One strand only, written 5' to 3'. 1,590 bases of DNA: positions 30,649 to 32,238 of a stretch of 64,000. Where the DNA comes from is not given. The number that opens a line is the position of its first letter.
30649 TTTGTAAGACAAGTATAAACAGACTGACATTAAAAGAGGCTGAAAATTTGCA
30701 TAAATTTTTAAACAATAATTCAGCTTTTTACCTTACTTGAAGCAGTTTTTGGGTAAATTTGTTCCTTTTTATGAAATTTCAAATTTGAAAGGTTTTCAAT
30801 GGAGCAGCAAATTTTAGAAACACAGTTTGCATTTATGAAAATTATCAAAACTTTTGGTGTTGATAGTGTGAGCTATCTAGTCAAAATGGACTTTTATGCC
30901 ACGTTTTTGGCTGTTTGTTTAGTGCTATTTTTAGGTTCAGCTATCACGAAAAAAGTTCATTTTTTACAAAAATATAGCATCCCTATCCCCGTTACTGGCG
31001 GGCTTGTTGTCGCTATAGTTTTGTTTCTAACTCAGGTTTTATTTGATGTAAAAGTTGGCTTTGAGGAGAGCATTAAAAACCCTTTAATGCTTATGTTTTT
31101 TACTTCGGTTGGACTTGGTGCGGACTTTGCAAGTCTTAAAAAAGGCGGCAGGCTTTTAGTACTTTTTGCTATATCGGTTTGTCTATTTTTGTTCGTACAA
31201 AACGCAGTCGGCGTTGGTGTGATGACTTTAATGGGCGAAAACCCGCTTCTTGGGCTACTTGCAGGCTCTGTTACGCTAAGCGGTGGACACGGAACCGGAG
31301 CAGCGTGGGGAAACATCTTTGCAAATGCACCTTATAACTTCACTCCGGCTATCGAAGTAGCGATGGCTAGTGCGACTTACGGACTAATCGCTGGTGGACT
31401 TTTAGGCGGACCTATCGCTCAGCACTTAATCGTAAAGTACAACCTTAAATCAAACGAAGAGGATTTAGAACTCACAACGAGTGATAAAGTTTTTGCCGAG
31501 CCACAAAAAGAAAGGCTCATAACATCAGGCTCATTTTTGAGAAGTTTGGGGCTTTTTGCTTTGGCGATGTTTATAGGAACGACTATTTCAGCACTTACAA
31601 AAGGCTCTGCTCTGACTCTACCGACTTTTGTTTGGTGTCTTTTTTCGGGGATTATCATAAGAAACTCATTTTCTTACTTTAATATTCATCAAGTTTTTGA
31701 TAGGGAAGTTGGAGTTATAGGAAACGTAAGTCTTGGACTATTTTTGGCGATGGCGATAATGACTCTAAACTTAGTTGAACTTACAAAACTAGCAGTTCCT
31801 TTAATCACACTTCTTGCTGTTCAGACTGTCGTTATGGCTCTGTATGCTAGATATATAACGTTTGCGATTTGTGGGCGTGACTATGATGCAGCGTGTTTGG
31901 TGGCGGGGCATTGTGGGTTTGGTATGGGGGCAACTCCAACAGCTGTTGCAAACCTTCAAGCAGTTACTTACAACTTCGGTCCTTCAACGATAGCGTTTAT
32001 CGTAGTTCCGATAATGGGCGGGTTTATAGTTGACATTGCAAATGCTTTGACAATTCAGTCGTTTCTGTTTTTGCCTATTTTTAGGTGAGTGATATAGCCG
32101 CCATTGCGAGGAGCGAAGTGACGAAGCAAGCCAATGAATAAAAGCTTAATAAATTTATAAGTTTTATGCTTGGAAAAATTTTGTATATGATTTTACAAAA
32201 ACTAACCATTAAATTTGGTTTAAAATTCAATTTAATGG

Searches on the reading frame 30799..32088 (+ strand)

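Call 3: search_protein_families(library=pfam, proteins=[window:30799-32088:+])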
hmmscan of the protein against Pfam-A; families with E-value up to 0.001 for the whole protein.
window:30799-32088:+ (429 aa): 1 family
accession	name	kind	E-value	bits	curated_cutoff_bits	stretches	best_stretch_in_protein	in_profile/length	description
PF03616.19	Glt_symporter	-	1.9e-139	464.9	26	1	29-395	2-368/368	Sodium/glutamate symporter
